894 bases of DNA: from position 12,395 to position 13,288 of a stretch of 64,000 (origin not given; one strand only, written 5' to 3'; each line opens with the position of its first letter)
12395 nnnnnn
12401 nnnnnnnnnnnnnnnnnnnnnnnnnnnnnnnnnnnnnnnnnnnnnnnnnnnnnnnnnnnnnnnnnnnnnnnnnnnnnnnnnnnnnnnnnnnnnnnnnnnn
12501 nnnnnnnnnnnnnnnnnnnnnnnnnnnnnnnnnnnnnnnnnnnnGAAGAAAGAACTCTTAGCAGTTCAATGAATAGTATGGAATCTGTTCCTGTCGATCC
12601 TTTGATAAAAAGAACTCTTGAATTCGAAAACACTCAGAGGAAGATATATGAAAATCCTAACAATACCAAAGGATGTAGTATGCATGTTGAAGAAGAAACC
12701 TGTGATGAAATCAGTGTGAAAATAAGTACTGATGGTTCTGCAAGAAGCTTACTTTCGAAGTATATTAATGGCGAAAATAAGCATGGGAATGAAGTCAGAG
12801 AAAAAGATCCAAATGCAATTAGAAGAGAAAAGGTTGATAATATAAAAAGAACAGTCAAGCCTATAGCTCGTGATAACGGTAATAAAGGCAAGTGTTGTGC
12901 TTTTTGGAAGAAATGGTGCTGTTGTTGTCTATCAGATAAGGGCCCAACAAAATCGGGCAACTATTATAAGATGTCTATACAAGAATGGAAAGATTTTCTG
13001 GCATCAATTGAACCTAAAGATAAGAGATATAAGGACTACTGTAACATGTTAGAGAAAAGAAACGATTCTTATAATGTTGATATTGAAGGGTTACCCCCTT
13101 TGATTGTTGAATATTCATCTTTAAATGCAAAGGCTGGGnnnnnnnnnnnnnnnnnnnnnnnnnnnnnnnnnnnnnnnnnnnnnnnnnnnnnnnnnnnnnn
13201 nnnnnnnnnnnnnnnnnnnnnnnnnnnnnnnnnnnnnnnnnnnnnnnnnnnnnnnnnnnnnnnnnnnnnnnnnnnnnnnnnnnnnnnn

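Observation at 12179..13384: Cys-cluster / Tyr-Asn-rich low-complexity protein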

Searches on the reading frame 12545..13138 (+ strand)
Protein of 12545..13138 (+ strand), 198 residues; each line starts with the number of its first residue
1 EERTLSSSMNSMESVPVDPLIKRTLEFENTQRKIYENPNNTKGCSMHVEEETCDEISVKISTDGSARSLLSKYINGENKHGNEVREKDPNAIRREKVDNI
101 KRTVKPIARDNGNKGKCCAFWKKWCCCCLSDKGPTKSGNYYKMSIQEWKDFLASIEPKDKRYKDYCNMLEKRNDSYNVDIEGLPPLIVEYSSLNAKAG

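Call 60: predict_structure(alignment_id=A3)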
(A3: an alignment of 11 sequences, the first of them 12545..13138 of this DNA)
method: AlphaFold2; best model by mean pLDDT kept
length: 198 residues; sequences in the alignment: 11
mean_pLDDT: 44.8   pTM: 0.23
mean pLDDT of the five models: 44.8, 41.1, 37.3, 36.1, 36.0
residues with pLDDT >= 90: 0; 70-90: 0; 50-70: 55; < 50: 143
segments of 3 or more residues with pLDDT < 50: 1-13, 40-64, 80-140, 161-163, 172-198
pLDDT, mean of each block of 10 residues (from residue 1): 40 46 55 52 36 43 50 56 41 38 36 39 37 39 55 53 49 44 42 44
secondary structure, 60 per line:
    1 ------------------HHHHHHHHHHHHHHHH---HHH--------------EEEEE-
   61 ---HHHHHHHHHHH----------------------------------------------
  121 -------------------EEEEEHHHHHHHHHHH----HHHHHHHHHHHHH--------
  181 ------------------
elements in order: H19-34 E55-59 H64-74 E140-144 H145-155 H160-172
